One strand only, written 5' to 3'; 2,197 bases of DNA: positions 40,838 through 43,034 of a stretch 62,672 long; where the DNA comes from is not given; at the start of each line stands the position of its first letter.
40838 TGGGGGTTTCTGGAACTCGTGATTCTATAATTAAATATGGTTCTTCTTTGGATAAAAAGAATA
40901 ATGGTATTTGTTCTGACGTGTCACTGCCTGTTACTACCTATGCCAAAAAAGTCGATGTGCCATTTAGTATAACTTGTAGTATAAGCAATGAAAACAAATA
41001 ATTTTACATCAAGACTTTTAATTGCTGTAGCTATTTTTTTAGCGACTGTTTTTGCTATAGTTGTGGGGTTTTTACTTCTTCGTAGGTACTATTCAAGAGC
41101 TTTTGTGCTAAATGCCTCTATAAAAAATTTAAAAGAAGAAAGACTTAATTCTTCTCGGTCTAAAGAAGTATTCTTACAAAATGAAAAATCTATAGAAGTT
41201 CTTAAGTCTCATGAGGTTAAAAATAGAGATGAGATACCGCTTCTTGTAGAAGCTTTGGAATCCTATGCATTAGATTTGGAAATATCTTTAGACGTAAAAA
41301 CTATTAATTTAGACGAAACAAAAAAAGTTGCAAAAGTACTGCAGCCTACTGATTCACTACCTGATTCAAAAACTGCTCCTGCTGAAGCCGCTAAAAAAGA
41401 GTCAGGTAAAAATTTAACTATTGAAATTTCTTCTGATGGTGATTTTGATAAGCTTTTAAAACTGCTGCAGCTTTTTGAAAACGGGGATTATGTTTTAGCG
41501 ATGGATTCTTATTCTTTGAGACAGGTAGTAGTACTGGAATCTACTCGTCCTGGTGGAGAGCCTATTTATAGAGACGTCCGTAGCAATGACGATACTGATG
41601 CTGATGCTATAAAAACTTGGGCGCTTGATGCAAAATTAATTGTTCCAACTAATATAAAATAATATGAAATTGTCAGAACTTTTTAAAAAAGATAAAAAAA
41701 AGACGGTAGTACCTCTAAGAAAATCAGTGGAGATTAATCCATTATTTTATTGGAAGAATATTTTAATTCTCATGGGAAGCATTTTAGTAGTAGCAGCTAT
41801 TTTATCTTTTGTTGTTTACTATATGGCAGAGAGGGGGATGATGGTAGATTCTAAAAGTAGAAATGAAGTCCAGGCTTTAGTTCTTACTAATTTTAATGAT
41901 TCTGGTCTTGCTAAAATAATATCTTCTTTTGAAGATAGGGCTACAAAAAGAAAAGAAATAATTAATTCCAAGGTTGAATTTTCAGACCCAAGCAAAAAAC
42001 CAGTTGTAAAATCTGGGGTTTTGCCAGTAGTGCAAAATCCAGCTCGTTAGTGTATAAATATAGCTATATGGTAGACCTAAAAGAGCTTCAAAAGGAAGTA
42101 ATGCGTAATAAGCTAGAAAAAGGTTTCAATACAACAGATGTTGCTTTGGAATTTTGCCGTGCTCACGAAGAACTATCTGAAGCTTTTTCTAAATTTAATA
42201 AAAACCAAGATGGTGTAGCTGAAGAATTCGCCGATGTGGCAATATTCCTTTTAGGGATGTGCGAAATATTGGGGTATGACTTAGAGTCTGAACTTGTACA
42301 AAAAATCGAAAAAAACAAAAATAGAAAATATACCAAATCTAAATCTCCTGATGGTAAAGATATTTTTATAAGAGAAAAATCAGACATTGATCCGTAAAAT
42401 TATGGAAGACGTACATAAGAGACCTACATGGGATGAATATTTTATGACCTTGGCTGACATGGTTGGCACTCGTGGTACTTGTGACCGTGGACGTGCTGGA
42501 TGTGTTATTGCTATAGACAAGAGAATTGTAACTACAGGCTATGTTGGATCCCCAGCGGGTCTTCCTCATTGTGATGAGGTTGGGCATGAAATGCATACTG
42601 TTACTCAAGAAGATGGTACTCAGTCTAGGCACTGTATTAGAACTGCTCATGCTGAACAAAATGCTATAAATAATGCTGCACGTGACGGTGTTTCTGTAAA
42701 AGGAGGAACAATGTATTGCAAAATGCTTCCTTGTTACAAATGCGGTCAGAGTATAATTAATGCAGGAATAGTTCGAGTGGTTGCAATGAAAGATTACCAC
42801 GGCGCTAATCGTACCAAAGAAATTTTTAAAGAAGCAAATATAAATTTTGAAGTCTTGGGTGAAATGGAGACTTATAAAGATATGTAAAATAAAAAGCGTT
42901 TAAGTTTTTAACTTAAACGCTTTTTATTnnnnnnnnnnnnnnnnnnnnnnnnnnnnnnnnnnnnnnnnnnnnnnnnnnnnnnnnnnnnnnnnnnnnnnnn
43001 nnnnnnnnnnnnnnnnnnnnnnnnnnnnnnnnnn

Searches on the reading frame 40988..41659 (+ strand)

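Call 64: search_protein_families(library=pfam, proteins=[window:40988-41659:+], max_evalue=0.001)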
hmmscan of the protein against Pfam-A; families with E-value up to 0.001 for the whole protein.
window:40988-41659:+ (224 aa): 1 family
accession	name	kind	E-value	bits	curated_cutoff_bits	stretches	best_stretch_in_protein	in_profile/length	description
PF02706.20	Wzz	-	0.00038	21.1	25.5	1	8-78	15-84/91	Chain length determinant protein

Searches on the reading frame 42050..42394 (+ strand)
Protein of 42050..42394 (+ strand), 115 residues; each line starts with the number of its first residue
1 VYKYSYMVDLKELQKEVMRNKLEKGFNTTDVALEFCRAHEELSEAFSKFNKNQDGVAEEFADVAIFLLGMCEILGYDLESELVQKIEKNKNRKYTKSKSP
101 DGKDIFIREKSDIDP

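Call 65: search_protein_families(library=pfam, proteins=[window:42050-42394:+], max_evalue=0.001)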
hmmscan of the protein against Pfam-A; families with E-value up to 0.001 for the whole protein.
window:42050-42394:+ (115 aa): 1 family
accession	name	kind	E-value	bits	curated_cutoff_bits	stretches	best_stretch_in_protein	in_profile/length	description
PF12643.12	MazG-like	-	1.8e-06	28.5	27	1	40-94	20-72/85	MazG-like family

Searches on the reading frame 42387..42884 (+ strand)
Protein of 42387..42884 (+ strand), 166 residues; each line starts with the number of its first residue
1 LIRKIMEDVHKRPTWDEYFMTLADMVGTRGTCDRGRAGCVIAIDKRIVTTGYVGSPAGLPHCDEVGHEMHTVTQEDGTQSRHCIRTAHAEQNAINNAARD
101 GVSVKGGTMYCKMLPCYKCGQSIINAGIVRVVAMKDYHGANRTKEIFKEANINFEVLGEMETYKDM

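Call 65: search_protein_families(library=pfam, proteins=[window:42387-42884:+], max_evalue=0.001)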
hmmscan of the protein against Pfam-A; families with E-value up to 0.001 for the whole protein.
window:42387-42884:+ (166 aa): 2 families
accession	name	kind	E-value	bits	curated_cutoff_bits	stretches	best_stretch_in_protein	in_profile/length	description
PF00383.29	dCMP_cyt_deam_1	-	6.4e-22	77.8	25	1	14-134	2-101/102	Cytidine and deoxycytidylate deaminase zinc-binding region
PF14437.12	MafB19-deam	-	7.3e-15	55.5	27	1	15-155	3-126/142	MafB19-like deaminase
